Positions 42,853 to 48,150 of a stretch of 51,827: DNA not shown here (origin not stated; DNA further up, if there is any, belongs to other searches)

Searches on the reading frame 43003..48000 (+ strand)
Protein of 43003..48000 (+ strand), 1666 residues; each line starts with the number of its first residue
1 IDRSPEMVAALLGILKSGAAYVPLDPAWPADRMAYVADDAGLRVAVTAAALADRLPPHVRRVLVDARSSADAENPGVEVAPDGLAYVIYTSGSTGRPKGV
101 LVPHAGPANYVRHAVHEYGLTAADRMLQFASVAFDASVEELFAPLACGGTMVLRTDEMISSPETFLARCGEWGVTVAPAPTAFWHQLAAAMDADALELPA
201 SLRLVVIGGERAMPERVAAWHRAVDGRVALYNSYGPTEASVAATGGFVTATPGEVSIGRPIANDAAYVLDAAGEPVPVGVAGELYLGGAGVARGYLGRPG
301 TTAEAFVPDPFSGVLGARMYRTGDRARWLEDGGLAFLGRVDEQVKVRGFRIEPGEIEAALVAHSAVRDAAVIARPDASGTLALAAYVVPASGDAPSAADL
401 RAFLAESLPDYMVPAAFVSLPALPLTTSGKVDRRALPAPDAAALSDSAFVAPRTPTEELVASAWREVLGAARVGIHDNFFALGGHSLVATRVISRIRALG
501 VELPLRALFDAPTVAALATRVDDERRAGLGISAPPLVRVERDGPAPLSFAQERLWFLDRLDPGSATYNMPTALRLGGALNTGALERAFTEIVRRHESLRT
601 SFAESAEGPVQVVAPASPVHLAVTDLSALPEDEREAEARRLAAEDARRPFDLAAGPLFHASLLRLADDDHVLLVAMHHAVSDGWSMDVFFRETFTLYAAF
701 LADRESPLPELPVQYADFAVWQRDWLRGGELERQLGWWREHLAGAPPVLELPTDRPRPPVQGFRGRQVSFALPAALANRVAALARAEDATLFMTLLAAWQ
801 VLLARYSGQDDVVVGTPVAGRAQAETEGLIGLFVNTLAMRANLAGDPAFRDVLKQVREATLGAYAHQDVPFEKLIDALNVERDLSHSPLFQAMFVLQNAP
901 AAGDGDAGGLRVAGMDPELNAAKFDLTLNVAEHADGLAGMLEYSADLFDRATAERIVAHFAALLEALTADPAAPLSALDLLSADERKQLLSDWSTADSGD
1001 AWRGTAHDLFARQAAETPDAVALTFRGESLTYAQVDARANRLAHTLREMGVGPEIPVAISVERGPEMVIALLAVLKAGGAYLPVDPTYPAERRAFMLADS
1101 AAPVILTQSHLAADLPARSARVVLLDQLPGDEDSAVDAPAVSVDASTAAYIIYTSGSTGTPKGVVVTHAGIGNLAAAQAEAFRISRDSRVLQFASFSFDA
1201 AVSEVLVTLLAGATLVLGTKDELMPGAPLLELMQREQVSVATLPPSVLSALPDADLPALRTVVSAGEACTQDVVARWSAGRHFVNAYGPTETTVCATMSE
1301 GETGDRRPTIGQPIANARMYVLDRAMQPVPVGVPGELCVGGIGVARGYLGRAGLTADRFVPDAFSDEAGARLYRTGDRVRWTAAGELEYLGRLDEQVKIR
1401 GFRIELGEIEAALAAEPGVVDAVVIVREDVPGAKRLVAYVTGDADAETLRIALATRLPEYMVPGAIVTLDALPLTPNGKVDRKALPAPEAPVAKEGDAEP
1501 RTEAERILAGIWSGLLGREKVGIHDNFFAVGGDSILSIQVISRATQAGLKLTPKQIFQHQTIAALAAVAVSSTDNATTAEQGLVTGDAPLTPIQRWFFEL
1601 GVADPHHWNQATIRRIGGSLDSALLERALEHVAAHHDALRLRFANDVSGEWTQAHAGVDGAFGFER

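Call 77: search_protein_families(library=pfam, proteins=[window:43003-48000:+], max_evalue=0.00001)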
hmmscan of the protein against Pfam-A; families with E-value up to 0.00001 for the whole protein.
window:43003-48000:+ (1666 aa): 4 families
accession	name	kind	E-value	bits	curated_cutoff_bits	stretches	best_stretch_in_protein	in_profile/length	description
PF00501.34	AMP-binding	-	6.5e-163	542.4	29.9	2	1010-1349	1-384/384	AMP-binding enzyme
PF00668.25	Condensation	-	2.9e-138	461.8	30.6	2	545-990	5-456/456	Condensation domain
PF13193.12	AMP-binding_C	-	2.2e-32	112.2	24.5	2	355-430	1-76/76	AMP-binding enzyme C-terminal domain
PF00550.31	PP-binding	-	4.1e-29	101.1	20.8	2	459-520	2-66/67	Phosphopantetheine attachment site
